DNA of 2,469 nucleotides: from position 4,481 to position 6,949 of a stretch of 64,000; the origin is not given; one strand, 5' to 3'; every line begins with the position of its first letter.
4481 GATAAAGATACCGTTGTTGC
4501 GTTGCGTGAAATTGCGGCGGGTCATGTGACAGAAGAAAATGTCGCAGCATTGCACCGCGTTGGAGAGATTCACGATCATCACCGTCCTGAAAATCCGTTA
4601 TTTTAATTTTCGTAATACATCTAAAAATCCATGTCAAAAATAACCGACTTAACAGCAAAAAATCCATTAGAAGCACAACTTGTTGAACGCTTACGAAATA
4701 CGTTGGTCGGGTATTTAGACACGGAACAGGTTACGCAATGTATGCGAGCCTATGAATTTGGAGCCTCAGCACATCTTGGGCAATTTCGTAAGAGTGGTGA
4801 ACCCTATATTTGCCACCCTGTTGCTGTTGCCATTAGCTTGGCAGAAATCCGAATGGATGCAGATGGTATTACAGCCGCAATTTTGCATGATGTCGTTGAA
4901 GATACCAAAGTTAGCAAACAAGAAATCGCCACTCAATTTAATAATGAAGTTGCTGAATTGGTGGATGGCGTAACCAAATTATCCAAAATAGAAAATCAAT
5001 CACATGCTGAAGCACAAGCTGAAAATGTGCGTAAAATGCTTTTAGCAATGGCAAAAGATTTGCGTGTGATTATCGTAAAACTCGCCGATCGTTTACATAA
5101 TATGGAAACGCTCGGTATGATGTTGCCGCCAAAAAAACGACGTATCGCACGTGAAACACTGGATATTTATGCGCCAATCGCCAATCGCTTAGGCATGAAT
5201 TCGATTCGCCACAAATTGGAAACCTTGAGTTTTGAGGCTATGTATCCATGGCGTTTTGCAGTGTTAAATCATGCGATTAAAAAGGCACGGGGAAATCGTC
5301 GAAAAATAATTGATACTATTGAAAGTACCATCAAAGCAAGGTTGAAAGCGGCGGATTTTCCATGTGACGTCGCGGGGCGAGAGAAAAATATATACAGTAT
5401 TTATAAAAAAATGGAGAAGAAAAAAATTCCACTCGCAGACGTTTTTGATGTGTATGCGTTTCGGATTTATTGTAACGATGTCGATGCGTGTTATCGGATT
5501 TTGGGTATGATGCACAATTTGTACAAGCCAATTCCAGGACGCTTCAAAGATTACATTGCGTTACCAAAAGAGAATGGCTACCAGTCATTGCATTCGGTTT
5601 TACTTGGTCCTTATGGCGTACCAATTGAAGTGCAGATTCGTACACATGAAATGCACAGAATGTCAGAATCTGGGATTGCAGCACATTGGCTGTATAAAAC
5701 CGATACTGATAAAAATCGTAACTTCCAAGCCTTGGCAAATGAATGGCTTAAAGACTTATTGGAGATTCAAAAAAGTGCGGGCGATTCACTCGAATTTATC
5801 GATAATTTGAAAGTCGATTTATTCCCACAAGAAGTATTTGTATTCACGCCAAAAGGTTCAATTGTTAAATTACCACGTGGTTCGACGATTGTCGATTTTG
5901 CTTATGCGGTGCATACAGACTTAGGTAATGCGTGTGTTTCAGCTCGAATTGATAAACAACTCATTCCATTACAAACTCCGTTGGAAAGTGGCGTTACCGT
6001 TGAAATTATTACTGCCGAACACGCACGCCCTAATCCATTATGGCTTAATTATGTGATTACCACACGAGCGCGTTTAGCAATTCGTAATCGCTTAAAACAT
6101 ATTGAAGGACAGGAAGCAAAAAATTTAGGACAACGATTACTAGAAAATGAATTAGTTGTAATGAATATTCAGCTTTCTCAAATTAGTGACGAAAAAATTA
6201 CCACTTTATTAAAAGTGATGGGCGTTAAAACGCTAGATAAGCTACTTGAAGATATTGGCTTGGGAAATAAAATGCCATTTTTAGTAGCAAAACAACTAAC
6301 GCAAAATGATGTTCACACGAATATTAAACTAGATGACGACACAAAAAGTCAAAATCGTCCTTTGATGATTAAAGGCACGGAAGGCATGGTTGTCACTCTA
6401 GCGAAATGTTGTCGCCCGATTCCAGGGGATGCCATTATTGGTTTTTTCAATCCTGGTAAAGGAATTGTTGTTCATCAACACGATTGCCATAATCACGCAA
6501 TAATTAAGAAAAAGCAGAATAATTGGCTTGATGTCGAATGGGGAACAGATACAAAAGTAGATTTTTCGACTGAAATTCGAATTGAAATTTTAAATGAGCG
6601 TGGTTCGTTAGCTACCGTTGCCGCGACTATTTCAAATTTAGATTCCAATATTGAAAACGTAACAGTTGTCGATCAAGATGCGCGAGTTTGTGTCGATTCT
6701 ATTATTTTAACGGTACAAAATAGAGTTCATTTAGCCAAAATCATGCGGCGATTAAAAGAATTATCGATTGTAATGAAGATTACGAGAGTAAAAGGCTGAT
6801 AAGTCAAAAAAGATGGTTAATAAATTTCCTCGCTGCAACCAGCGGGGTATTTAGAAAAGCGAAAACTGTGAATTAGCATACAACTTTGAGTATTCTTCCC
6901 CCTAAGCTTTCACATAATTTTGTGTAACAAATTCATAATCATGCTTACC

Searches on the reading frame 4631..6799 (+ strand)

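Call 48: search_protein_families(library=pfam, proteins=[window:4631-6799:+], max_evalue=0.00001)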
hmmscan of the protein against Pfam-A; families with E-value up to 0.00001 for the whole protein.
window:4631-6799:+ (722 aa): 6 families
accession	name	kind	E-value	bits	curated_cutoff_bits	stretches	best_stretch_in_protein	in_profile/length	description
PF13328.12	HD_4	-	2e-51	174.2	27.2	1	40-189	1-155/156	HD domain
PF04607.23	RelA_SpoT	-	2.2e-41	141.1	27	1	249-359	1-112/113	Region found in RelA / SpoT proteins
PF02824.27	TGS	-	8.8e-21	74.2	22.2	1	402-461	1-60/60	TGS domain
PF01966.28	HD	-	1.3e-11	45.2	22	1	59-158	1-116/116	HD domain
PF13291.12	ACT_4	-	1.7e-11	45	27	1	644-719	4-80/80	ACT domain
PF19296.4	RelA_AH_RIS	-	6.1e-11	43.2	23.8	0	474-560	3-86/185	RelA/SpoT, AH and RIS domains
